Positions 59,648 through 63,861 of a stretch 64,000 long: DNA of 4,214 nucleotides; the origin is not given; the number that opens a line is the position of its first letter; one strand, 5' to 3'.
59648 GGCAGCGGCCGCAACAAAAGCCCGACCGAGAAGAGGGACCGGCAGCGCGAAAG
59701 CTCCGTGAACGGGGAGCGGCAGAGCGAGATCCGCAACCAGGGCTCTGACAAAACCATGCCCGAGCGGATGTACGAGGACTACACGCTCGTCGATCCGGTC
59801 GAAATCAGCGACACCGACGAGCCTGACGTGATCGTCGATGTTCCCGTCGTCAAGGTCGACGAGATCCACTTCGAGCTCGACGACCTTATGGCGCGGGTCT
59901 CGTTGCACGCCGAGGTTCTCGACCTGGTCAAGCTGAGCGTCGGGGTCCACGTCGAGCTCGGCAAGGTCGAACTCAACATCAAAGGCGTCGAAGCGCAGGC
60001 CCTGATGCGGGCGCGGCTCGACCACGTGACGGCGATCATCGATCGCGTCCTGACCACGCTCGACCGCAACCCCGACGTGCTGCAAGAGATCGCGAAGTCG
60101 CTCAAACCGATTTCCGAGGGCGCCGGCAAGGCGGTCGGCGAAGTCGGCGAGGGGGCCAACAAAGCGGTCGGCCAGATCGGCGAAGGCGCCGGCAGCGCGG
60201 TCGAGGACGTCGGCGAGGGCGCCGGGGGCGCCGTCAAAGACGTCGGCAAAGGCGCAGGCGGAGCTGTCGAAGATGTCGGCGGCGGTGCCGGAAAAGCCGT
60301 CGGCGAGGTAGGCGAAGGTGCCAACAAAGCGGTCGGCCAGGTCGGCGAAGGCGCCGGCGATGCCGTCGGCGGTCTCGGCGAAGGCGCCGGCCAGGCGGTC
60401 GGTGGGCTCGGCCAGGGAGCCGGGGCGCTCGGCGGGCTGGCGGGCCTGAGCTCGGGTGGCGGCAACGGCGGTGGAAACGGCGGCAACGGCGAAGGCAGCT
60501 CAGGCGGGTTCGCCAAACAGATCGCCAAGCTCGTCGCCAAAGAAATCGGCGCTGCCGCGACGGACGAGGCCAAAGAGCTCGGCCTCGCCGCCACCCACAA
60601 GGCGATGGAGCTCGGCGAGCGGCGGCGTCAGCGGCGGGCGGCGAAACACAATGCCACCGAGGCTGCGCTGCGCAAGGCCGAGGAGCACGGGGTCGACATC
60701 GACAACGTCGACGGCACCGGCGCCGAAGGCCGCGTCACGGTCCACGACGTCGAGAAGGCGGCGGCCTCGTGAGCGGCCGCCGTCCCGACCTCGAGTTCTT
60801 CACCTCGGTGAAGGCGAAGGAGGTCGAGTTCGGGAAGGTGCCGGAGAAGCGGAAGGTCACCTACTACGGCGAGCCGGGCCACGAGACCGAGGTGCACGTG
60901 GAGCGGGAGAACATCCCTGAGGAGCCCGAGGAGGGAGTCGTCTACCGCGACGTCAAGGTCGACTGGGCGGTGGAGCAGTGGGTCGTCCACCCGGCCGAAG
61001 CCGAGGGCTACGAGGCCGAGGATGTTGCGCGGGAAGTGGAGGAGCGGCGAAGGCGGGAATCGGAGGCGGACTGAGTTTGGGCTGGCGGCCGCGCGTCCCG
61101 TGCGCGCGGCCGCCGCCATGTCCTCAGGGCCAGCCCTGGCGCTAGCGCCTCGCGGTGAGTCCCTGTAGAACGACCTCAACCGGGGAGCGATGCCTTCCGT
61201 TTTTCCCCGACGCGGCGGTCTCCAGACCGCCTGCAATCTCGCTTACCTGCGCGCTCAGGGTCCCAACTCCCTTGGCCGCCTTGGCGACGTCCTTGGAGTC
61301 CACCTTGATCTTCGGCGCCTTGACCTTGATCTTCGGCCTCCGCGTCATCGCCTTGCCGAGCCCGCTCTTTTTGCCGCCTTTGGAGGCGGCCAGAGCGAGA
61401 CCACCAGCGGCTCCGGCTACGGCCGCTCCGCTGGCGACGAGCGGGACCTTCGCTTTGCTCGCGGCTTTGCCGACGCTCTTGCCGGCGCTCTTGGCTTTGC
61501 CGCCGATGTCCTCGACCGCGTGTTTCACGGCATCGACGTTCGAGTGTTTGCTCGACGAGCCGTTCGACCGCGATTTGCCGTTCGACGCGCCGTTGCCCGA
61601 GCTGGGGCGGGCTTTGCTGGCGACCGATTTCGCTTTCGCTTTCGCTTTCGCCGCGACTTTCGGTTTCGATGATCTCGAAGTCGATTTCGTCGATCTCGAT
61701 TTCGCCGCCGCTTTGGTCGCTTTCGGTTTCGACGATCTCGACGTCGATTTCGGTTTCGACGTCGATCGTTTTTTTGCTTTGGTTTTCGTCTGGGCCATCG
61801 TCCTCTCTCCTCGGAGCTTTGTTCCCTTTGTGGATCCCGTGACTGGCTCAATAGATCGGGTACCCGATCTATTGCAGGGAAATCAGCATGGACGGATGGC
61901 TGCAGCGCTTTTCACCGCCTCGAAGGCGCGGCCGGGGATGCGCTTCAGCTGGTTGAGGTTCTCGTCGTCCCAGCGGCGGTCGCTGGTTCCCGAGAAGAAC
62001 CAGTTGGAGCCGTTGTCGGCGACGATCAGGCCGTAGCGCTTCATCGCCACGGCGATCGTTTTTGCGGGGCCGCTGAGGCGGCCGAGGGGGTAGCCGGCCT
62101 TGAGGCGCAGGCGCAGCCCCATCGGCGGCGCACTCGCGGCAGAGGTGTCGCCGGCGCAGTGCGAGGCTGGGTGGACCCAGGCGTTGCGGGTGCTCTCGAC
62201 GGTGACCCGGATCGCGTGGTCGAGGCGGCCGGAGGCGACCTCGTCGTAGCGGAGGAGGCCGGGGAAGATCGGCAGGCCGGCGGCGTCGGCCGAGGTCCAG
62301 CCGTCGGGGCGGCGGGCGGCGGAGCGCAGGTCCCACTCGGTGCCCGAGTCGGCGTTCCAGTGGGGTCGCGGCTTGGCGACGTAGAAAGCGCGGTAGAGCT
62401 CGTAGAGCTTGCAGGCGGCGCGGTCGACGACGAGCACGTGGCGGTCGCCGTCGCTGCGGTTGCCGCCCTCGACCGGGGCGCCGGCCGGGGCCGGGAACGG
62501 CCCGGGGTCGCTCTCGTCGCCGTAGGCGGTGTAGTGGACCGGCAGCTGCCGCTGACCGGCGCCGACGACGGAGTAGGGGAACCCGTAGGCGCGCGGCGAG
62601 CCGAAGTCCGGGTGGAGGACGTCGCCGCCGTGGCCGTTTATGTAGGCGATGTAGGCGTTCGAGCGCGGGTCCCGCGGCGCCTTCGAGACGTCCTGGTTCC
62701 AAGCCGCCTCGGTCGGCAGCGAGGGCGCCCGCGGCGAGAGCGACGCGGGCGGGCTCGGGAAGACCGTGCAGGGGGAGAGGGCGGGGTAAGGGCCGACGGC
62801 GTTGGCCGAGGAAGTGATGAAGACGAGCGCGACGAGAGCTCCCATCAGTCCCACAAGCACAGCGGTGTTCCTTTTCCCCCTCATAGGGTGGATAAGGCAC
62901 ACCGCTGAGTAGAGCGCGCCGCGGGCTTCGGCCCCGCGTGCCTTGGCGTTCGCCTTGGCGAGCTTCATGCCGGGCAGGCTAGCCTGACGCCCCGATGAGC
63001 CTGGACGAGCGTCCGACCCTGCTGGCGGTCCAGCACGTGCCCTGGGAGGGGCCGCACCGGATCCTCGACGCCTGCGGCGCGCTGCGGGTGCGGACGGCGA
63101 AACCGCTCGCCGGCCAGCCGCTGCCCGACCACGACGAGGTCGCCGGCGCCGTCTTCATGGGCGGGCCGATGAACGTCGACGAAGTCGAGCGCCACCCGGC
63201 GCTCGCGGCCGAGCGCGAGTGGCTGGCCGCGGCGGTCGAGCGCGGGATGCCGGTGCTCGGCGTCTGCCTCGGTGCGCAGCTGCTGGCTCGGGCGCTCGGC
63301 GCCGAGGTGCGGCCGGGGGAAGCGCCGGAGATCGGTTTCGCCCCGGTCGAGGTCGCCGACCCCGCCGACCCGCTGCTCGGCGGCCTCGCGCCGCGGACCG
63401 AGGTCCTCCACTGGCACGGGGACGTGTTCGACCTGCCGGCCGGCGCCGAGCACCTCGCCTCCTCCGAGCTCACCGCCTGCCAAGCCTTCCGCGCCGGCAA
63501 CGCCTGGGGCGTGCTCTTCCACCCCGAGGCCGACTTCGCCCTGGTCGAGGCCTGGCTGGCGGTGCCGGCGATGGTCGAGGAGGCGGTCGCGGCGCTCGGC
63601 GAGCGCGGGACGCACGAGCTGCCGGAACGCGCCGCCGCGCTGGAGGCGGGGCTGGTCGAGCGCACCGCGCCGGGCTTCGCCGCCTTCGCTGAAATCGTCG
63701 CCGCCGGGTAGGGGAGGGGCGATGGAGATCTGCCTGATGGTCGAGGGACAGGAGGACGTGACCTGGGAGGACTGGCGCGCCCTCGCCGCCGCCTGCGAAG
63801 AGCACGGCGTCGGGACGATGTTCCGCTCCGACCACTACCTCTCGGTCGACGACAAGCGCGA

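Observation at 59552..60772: Chimeric protein: polybasic tail, beta-rich core, ten 11-residue repeats and a C-terminal E3-binding (PSBD)-like module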

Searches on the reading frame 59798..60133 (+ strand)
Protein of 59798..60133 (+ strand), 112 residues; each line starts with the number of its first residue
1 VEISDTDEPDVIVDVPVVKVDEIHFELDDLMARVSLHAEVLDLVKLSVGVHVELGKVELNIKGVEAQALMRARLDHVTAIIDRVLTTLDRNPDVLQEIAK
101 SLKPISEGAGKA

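Call 68: search_protein_families(library=pfam, alignment_id=A1, max_evalue=1)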
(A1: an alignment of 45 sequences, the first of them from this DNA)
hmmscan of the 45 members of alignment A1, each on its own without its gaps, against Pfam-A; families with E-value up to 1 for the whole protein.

A. member 1, seq(112 aa): 1 family
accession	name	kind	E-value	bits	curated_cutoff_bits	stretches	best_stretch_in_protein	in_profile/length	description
PF09821.14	AAA_assoc_C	-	0.02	15.9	27.6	1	21-93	5-78/119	C-terminal AAA-associated domain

B. families by the number of members that match (of 45 scanned): 27 families (the first 25 are shown)
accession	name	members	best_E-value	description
PF22238.1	RIP_P131-like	13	0.0034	RIP/P131 family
PF08946.15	Osmo_CC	4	0.016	Osmosensory transporter coiled coil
PF11214.13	Med2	2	0.01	Mediator complex subunit 2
PF09821.14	AAA_assoc_C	2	0.02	C-terminal AAA-associated domain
PF12495.13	Vip3A_N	2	0.025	Vegetative insecticide protein 3A N terminal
PF17177.10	PPR_long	2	0.12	Pentacotripeptide-repeat region of PRORP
PF01182.26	Glucosamine_iso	1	0.024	Glucosamine-6-phosphate isomerases/6-phosphogluconolactonase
PF16519.10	TRPM_tetra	1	0.073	Tetramerisation domain of TRPM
PF11718.13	CPSF73-100_C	1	0.075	Pre-mRNA 3'-end-processing endonuclease polyadenylation factor C-term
PF11582.13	DUF3240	1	0.082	Protein of unknown function (DUF3240)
PF05531.17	NPV_P10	1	0.085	Nucleopolyhedrovirus P10 protein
PF25159.1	DUF7826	1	0.095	Repeat of unknown function (DUF7826)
PF00206.25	Lyase_1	1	0.097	Lyase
PF02240.21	MCR_gamma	1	0.1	Methyl-coenzyme M reductase gamma subunit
PF18018.7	DNA_pol_D_N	1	0.11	DNA polymerase delta subunit OB-fold domain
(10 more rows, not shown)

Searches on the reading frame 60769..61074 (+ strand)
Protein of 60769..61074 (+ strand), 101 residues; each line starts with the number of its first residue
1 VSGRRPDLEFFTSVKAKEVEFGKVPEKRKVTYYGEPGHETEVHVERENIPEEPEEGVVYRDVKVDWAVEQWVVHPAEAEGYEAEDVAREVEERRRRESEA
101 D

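Call 4: search_protein_families(library=pfam, proteins=[window:60769-61074:+], max_evalue=1)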
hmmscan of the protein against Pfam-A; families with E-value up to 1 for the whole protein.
window:60769-61074:+ (101 aa): 1 family
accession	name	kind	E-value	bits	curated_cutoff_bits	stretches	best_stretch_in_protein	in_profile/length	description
PF12165.13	Alfin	-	0.15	12.3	21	1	25-58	33-66/127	Alfin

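Call 5: search_protein_families(library=ncbifam, proteins=[window:60769-61074:+], max_evalue=1)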
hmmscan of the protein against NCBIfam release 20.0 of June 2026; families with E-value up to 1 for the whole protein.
window:60769-61074:+ (101 aa): 0 families

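Call 61: search_solved_structures(query=A6, max_evalue=10, show_alignments=2)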
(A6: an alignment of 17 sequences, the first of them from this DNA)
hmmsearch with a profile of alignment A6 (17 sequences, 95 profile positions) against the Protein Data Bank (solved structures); distinct sequences matched with E-value up to 10: 2.
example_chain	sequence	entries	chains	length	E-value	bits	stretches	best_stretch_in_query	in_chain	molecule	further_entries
9qgl_9A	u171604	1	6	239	1.2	12.4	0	37-64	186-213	Photorhabdus luminescens subsp. laumondii TTO1 complete genome segment 6/17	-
1wxe_A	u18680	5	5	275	1.5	12.2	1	45-68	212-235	NH(3)-dependent NAD(+) synthetase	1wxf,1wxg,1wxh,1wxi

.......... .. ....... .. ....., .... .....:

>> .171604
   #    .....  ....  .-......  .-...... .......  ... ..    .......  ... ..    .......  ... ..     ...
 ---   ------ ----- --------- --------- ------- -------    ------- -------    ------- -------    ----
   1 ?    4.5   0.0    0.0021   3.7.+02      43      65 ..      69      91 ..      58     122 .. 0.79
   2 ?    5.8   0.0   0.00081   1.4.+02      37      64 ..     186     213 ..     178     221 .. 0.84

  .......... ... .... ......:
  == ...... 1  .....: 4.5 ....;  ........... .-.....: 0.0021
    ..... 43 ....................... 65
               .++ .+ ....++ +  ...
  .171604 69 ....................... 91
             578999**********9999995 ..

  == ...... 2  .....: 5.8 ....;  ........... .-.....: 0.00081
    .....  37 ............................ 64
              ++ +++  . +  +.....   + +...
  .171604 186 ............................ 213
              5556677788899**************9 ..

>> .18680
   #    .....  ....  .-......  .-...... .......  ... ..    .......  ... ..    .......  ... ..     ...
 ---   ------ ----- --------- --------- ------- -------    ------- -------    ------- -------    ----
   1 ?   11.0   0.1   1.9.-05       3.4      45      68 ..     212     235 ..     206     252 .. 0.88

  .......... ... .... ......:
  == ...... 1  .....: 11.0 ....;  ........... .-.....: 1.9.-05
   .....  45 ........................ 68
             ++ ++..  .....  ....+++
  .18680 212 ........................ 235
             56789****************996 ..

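Call 62: find_homologous_proteins(query=A6, max_evalue=0.001)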
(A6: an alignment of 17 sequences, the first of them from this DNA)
Query A6 (17 sequences) (101 aa, profile of the alignment): 513 proteins with E <= 0.001 among 3265 candidates; the best 120 are listed.
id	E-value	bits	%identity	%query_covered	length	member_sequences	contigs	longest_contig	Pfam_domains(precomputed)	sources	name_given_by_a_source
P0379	2.0e-33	132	49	68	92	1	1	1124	-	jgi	jgi:hypothetical protein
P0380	9.7e-33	130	45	90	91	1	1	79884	-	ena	-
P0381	1.3e-32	129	46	66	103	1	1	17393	-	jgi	jgi:hypothetical protein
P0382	1.5e-32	129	41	72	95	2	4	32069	-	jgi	jgi:hypothetical protein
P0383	1.7e-32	129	49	68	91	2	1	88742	-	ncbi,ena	-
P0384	2.0e-32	129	41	77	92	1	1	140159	-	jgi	jgi:hypothetical protein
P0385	2.7e-32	128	36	66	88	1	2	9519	-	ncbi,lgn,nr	ncbi:MAG: hypothetical protein M3350_04070 [Actinomycetota bacterium]|nr:hypothetical protein [Actin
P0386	2.8e-32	128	44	78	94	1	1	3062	-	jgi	jgi:hypothetical protein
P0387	4.2e-32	128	46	69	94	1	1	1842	-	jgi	jgi:hypothetical protein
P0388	5.4e-32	127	39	87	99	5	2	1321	-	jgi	jgi:hypothetical protein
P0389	5.8e-32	127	34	66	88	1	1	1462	-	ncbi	-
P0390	7.0e-32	127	38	81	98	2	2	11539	-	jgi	jgi:hypothetical protein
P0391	8.1e-32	127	43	67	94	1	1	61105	-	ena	-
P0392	1.1e-31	126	41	72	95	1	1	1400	-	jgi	jgi:hypothetical protein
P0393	1.2e-31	126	45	69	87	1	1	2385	-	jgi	jgi:hypothetical protein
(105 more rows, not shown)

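Call 82: search_protein_families(library=padloc, proteins=[window:60769-61074:+], max_evalue=0.01)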
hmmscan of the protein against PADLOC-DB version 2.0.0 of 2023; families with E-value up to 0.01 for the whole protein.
window:60769-61074:+ (101 aa): 0 families

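Call 83: search_protein_families(library=phrogs, proteins=[window:60769-61074:+], max_evalue=0.01)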
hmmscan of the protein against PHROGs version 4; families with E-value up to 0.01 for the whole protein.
window:60769-61074:+ (101 aa): 0 families

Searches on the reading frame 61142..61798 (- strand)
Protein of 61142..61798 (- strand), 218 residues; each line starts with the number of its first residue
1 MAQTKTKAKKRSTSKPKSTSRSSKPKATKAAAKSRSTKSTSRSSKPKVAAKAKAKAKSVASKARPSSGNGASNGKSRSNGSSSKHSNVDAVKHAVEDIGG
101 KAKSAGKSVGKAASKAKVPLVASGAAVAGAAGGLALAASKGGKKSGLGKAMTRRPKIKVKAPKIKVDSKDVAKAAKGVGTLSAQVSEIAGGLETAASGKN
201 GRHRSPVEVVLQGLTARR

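Call 4: search_protein_families(library=pfam, proteins=[window:61142-61798:-], max_evalue=1)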
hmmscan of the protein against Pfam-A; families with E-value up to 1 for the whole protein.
window:61142-61798:- (218 aa): 0 families

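Call 5: search_protein_families(library=ncbifam, proteins=[window:61142-61798:-], max_evalue=1)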
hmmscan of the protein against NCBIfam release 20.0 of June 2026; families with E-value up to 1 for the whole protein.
window:61142-61798:- (218 aa): 3 families
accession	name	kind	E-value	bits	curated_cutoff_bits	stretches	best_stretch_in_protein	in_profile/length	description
TIGR03057.1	xxxLxxG_by_4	repeat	0.0036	17.5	18.6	1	172-198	2-28/28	X-X-X-Leu-X-X-Gly heptad repeat protein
TIGR01642.1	U2AF_lg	subfamily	0.018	13.6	310.3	1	5-94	7-92/510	U2 snRNP auxilliary factor, large subunit, splicing factor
NF033849.1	ser_rich_anae_1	subfamily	0.28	8.4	650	1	5-128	432-563/1163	serine-rich protein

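Call 82: search_protein_families(library=padloc, proteins=[window:61142-61798:-], max_evalue=0.01)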
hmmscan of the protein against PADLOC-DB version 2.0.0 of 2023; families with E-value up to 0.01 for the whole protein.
window:61142-61798:- (218 aa): 0 families

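Call 83: search_protein_families(library=phrogs, proteins=[window:61142-61798:-], max_evalue=0.01)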
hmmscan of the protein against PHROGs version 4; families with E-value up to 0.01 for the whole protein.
window:61142-61798:- (218 aa): 0 families

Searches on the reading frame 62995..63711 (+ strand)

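Call 14: search_protein_families(library=pfam, proteins=[window:62995-63711:+], max_evalue=0.01)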
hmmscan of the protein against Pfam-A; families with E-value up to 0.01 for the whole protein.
window:62995-63711:+ (238 aa): 3 families
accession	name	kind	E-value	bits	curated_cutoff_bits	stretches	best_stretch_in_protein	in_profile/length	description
PF00117.34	GATase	-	3.5e-17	63.1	22.8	1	47-179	41-173/190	Glutamine amidotransferase class-I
PF07722.19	Peptidase_C26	-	2.6e-05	24.5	20.5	1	73-103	94-124/219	Peptidase C26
PF07685.20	GATase_3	-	8.9e-05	22.6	27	1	42-119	31-114/196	CobB/CobQ-like glutamine amidotransferase domain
